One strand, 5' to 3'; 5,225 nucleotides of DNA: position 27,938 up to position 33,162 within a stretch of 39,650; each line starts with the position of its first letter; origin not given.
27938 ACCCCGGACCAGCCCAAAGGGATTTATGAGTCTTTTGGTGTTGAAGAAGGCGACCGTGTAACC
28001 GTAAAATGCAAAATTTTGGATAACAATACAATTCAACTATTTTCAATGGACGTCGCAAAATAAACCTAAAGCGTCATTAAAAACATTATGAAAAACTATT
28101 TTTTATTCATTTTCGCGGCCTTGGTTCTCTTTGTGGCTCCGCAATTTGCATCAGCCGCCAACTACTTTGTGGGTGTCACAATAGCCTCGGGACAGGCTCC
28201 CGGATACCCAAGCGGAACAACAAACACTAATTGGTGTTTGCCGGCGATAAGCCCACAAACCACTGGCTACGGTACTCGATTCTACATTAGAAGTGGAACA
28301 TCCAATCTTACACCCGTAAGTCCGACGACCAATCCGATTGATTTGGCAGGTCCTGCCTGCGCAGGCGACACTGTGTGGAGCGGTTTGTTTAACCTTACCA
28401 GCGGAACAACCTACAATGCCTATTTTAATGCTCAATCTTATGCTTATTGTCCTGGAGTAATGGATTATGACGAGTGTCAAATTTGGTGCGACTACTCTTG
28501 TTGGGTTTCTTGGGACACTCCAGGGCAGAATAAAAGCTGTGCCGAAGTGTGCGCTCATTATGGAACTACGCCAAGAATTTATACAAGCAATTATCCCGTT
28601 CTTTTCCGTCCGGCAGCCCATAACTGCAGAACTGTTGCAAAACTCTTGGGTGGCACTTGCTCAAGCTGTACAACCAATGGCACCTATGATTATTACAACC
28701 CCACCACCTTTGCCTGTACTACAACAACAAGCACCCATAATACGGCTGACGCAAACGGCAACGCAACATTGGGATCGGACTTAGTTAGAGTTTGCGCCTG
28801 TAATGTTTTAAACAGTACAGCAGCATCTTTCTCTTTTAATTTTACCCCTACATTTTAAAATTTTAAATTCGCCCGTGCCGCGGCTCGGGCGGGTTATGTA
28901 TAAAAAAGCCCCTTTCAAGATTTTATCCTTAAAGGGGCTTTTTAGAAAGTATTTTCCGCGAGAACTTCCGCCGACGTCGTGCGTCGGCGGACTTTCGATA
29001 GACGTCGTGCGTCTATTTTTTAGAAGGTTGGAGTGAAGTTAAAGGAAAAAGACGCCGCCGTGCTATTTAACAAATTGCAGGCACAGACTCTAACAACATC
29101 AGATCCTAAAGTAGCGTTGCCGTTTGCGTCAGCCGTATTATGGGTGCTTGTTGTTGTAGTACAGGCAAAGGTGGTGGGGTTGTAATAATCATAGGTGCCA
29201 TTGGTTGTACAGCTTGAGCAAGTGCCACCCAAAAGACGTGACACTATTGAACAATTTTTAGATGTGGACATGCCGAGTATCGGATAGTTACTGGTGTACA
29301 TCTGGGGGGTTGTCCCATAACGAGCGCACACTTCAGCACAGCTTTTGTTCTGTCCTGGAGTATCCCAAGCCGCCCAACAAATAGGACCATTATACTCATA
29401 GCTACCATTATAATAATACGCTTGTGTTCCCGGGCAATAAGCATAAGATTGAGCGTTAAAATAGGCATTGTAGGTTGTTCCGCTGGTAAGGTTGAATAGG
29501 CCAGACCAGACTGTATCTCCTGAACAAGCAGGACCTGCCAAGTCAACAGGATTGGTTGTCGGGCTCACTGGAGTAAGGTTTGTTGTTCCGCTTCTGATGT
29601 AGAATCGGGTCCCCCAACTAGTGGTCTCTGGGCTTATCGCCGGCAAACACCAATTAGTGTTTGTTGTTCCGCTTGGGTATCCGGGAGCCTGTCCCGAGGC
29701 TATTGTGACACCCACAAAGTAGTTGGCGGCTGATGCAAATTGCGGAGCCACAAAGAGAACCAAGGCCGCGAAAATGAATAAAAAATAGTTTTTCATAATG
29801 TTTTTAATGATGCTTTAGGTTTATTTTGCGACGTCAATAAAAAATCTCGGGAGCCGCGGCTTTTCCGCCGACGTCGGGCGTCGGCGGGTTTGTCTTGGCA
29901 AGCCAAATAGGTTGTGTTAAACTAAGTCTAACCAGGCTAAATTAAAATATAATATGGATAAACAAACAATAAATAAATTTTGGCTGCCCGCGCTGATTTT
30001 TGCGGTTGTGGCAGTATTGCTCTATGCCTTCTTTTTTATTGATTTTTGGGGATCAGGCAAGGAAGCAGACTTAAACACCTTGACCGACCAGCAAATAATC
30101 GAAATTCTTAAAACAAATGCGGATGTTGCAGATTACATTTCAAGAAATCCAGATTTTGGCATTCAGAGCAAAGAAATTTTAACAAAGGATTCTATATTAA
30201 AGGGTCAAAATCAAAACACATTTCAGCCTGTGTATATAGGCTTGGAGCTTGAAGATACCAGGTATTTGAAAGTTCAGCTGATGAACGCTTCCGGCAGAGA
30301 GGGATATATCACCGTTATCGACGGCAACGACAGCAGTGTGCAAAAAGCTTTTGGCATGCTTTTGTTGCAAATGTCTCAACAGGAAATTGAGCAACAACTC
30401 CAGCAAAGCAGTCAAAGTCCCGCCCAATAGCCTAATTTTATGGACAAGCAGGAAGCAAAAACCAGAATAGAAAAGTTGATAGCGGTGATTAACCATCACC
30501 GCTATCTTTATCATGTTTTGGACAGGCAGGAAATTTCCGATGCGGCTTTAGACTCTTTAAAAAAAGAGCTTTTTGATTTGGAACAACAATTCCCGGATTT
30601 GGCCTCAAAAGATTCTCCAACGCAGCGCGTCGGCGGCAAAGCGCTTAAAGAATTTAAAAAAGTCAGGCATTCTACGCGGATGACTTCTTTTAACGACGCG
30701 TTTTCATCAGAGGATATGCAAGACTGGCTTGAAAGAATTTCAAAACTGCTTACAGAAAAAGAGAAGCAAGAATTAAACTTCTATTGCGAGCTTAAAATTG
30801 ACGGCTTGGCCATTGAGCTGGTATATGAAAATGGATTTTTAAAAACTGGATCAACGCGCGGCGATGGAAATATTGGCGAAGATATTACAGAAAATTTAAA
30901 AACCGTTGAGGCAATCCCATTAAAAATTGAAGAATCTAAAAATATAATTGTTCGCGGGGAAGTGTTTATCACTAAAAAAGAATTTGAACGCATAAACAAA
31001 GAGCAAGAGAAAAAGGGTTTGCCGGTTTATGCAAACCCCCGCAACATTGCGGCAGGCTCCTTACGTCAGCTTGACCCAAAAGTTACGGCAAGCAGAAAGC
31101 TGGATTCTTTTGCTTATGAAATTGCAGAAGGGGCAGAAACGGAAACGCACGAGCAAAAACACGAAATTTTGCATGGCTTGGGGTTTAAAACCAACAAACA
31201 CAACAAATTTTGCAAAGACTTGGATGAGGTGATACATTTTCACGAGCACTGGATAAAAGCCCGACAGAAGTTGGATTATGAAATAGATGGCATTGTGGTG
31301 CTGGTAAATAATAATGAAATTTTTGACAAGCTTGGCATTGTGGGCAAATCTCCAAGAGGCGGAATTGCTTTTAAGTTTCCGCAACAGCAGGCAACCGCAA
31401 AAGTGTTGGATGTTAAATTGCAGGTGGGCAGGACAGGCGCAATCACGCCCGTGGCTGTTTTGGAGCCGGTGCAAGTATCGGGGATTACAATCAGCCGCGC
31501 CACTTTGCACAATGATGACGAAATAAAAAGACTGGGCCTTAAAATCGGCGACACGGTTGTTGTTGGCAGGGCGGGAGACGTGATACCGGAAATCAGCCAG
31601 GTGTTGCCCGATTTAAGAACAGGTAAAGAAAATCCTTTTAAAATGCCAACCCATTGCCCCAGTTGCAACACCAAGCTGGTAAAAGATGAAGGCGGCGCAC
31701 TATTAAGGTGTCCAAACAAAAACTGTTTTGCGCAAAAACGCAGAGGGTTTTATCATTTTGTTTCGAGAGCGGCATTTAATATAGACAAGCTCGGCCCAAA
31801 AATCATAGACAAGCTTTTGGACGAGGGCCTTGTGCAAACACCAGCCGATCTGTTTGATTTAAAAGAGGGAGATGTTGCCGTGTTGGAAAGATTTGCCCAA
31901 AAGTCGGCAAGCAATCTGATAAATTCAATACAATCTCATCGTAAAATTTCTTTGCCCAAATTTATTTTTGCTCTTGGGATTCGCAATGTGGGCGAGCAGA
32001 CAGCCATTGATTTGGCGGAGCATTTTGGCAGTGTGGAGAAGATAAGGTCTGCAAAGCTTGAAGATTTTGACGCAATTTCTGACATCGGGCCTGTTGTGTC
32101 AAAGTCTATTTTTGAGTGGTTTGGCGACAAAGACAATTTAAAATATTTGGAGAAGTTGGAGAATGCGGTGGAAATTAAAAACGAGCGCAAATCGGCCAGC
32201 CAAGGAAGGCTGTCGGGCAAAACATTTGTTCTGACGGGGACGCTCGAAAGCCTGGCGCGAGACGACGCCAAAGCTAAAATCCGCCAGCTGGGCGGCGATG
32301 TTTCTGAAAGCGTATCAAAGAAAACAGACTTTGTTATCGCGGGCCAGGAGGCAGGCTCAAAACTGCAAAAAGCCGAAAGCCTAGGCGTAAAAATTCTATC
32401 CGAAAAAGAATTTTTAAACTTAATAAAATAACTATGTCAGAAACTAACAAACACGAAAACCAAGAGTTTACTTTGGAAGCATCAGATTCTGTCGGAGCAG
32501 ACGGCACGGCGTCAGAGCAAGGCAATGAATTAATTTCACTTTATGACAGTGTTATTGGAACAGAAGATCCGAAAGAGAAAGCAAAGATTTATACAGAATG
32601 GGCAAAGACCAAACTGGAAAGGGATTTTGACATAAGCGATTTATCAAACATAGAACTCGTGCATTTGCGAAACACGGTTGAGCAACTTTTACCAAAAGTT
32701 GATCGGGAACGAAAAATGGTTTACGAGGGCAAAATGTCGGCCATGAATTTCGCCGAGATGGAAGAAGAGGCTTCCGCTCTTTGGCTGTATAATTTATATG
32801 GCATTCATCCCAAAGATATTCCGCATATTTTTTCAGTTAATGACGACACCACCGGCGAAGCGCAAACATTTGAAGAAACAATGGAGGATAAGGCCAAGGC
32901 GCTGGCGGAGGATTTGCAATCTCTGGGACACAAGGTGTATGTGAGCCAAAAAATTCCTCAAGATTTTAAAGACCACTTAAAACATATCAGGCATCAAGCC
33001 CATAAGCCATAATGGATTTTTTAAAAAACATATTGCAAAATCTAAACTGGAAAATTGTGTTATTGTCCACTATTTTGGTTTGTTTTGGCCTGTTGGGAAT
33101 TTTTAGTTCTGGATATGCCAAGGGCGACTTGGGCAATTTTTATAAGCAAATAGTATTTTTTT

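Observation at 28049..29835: Convergent inverted duplication encoding two Cys-rich secreted paralogs with a mosaic of identical, synonymously saturated and replaced tracts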

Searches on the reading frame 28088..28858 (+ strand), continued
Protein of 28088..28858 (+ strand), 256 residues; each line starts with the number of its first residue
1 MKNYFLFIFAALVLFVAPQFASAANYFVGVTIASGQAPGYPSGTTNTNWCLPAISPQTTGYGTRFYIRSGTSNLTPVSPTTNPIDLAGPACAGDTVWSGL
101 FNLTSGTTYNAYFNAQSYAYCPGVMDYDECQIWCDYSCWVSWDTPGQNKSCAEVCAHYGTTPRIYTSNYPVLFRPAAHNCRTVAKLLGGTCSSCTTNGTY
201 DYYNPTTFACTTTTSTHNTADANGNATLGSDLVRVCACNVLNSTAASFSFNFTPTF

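Call 51: search_protein_families(library=pfam, proteins=[P0028, P0034, P0047, P0053, P0057, P0061, P0090, P0091, P0092, P0093], max_evalue=0.01)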
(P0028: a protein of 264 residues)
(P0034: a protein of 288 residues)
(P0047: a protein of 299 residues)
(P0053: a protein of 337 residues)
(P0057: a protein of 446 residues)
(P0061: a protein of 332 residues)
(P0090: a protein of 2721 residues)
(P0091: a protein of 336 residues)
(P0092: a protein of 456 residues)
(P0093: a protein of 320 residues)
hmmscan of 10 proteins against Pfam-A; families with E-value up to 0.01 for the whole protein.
P0028 (264 aa): 0 families

P0034 (288 aa): 0 families

P0047 (299 aa): 0 families

P0053 (337 aa): 0 families

P0057 (446 aa): 0 families

P0061 (332 aa): 0 families

P0090 (2721 aa): 10 families
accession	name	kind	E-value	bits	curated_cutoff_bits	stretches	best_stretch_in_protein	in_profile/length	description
PF03442.20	CBM_X2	-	0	2009.3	28.9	21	860-942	1-83/83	Carbohydrate binding domain X2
PF22184.2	CBM_56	-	5.9e-43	145.4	27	2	208-281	2-75/75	Carbohydrate binding module family 56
PF00395.25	SLH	-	8.2e-32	109.4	20.8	3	2625-2666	2-43/44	S-layer homology domain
PF08805.16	PilS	-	2.1e-31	109.2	22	0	779-865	38-121/138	PilS N terminal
PF24558.1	DUF7604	-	5.7e-22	79.1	25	0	870-923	40-93/147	Domain of unknown function (DUF7604)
PF13715.12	CarbopepD_reg_2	-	8.6e-21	74.2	32.2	0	354-392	38-76/88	CarboxypepD_reg-like domain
PF13290.12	CHB_HEX_C_1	-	2.7e-20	72.5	22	1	129-192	3-66/67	Chitobiase/beta-hexosaminidase C-terminal domain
PF13287.12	Fn3_assoc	-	3e-16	59.7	23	1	138-196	1-59/59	Fn3 associated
PF20623.4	Sgo0707_N2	-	1.1e-09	38.3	27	0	329-355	64-92/141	Sgo0707 N2 domain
PF13229.12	Beta_helix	-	1.9e-05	24.8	25.9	0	506-628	58-157/158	Right handed beta helix region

P0091 (336 aa): 1 family
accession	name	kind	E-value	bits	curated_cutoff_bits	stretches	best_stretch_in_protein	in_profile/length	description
PF09603.15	Fib_succ_major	-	4e-35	122.2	33.9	1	148-335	1-187/187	Fibrobacter succinogenes major domain (Fib_succ_major)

P0092 (456 aa): 0 families

P0093 (320 aa): 0 families

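Call 63: list_cluster_members(proteins=[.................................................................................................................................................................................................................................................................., P0003, P0006])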
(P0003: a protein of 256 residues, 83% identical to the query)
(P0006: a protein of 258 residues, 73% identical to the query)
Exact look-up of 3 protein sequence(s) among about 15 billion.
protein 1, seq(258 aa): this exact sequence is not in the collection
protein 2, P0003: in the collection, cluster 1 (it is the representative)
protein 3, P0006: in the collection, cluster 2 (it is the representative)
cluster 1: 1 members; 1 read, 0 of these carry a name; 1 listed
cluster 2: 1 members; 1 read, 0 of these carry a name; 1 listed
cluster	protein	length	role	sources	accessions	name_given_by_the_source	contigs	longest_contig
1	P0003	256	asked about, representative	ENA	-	-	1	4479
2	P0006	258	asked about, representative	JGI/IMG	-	-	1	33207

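Call 64: find_encoding_contigs(protein=P0027, flank=4000, max_places=4)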
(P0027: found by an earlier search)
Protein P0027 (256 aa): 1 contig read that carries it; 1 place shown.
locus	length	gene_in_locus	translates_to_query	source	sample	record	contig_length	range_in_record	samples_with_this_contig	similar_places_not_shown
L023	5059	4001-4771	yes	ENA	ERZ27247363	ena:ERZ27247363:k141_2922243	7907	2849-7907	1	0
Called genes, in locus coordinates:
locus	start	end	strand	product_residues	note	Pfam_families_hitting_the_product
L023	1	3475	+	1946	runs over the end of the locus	PF02369:Big_1 (faint), PF11974:bMG3 (faint), PF16640:Big_3_5, PF01835:MG2 (faint), PF16640:Big_3_5 (weak), PF21226:MalQ_N (faint), PF16640:Big_3_5, PF10102:DUF2341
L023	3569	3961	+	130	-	-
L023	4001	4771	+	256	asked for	-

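Call 65: find_encoding_contigs(protein=P0026, flank=4000, max_places=4)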
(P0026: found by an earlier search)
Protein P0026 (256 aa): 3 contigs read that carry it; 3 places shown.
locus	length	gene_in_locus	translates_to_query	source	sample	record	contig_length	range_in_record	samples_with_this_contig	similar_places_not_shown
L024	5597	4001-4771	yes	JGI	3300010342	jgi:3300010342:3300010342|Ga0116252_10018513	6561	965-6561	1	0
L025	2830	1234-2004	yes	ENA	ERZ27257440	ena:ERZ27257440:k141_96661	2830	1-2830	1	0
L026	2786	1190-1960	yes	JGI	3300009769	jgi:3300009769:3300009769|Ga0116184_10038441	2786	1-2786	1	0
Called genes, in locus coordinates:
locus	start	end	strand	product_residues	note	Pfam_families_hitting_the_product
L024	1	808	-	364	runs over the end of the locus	PF01098:FTSW_RODA_SPOVE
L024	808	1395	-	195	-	-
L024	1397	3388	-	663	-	PF22745:Nlig-Ia, PF01653:DNA_ligase_aden, PF03120:OB_DNA_ligase, PF03119:DNA_ligase_ZBD, PF14520:HHH_5 (faint), PF12826:HHH_2, PF00533:BRCT, PF12738:PTCB-BRCT (faint)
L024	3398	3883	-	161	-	-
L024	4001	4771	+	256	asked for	-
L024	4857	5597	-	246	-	?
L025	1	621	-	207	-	?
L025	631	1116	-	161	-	-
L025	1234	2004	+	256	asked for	-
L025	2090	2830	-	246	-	?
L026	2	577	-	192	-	?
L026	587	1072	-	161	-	-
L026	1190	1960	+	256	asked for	-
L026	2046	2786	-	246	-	?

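Call 71: fold_search(model_id=the predicted structure, library=viral)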
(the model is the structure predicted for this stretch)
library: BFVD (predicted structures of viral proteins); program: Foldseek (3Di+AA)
matches with E <= 10: 270; with E <= 0.001: 0
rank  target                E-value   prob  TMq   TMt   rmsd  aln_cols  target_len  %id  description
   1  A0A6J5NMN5            1.1e-01  0.04  0.13  0.08  21.0       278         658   14  CUB domain [uncultured Caudovirales phage]
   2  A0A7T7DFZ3            2.1e-01  0.10  0.11  0.12  17.2       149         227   11  (no name in the UniProt tables at hand)
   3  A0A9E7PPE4            2.4e-01  0.12  0.15  0.19  13.6       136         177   15  Uncharacterized protein [Largemouth bass virus]
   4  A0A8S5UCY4            2.5e-01  0.03  0.13  0.08  24.6       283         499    8  Uncharacterized protein [Siphoviridae sp. ctgN495]
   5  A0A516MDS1            3.8e-01  0.10  0.12  0.18  17.7       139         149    8  (no name in the UniProt tables at hand)
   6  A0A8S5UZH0            3.8e-01  0.10  0.19  0.11  20.1       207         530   13  Uncharacterized protein [Siphoviridae sp. ctJT77]
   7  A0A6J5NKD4            4.0e-01  0.04  0.16  0.13  22.6       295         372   10  SbsA Ig-like domain-containing protein [uncultured Caudovirales phage]
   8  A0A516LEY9            4.7e-01  0.15  0.15  0.32   8.5       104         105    7  (no name in the UniProt tables at hand)
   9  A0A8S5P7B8            4.7e-01  0.11  0.21  0.13  14.5       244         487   11  Fibronectin type-III domain-containing protein [Siphoviridae sp. ctsUY14]
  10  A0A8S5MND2            5.0e-01  0.11  0.14  0.17  17.9       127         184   12  LPXTG cell wall anchor domain-containing protein [Myoviridae sp. ctI7W9]
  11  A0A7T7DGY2            6.0e-01  0.08  0.12  0.14  16.5       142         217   16  (no name in the UniProt tables at hand)
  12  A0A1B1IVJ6            6.7e-01  0.01  0.09  0.09  18.0       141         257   11  (no name in the UniProt tables at hand)
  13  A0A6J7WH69            6.7e-01  0.01  0.11  0.07  24.8       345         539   10  Major tropism determinant N-terminal domain-containing protein [uncultured Caudovirales phage]
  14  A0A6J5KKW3            8.0e-01  0.14  0.16  0.33   6.3        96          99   14  Uncharacterized protein [uncultured Caudovirales phage]
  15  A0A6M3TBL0            8.4e-01  0.04  0.13  0.18   7.8       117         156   13  (no name in the UniProt tables at hand)
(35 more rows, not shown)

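Call 86: find_encoding_contigs(protein=P0009, flank=4000, max_places=3)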
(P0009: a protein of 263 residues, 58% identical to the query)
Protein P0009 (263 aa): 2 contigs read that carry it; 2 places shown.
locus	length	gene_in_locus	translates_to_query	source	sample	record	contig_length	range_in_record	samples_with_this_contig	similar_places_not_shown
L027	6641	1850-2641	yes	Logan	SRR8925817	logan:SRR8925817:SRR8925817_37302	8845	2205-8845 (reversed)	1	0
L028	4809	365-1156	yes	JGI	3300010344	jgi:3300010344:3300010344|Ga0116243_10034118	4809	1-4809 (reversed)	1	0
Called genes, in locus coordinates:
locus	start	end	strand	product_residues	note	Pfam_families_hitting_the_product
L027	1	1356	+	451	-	?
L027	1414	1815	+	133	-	-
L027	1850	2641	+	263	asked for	-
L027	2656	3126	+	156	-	-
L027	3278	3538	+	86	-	PF01541:GIY-YIG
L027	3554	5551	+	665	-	PF22745:Nlig-Ia, PF01653:DNA_ligase_aden, PF03120:OB_DNA_ligase, PF03119:DNA_ligase_ZBD, PF14520:HHH_5 (faint), PF12826:HHH_2, PF00533:BRCT, PF12738:PTCB-BRCT (weak)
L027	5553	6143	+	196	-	-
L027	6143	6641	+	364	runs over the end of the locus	PF01098:FTSW_RODA_SPOVE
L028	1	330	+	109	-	?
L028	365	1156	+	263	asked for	-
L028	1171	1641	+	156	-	-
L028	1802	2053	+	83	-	PF01541:GIY-YIG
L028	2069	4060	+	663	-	-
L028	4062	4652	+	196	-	-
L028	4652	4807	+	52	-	?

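Call 87: find_encoding_contigs(protein=P0008, flank=3000, max_places=3)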
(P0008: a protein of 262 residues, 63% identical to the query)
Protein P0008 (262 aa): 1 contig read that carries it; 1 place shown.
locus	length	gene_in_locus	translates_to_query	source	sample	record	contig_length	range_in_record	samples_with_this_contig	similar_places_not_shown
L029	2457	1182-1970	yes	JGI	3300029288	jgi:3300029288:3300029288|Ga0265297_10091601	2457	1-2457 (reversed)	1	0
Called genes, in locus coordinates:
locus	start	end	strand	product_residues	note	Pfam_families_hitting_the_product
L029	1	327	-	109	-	?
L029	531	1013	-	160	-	-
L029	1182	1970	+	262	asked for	-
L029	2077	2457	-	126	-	?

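Call 93: search_protein_families(library=ncbifam, proteins=[window:28088-28855:+], max_evalue=0.05)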
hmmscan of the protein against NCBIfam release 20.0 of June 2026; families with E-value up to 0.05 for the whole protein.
window:28088-28855:+ (256 aa): 0 families

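Call 94: search_protein_families(library=phrogs, proteins=[window:28088-28855:+], max_evalue=0.01)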
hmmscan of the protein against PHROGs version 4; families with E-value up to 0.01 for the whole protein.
window:28088-28855:+ (256 aa): 0 families

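Call 95: search_protein_families(library=padloc, proteins=[window:28088-28855:+], max_evalue=0.01)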
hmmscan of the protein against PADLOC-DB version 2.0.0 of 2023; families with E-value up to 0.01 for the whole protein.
window:28088-28855:+ (256 aa): 0 families

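Call 98: find_related_loci(query=A1, collection=viral_contigs, flank=5000)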
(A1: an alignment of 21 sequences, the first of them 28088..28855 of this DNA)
Query A1 (256 aa) in viral_contigs; peptide patterns used: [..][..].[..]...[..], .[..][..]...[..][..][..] (x = any residue, [..] = any of these).
55 stretches matched a pattern, but none encodes a relative of the query by tblastn (E <= 1e-3).

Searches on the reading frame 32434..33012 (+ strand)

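Call 8: search_protein_families(library=pfam, proteins=[window:32434-33012:+], max_evalue=0.1)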
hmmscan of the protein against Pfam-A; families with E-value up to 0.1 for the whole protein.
window:32434-33012:+ (192 aa): 1 family
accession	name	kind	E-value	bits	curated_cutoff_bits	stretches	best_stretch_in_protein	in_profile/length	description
PF17397.7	TSX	-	0.021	15.4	25.8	1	97-143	10-54/145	TSX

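Call 52: search_protein_families(library=pfam, proteins=[window:32434-33012:+], max_evalue=0.05)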
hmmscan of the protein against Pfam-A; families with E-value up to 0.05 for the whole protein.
window:32434-33012:+ (192 aa): 1 family
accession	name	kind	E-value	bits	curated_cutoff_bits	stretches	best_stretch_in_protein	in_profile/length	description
PF17397.7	TSX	-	0.021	15.4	25.8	1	97-143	10-54/145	TSX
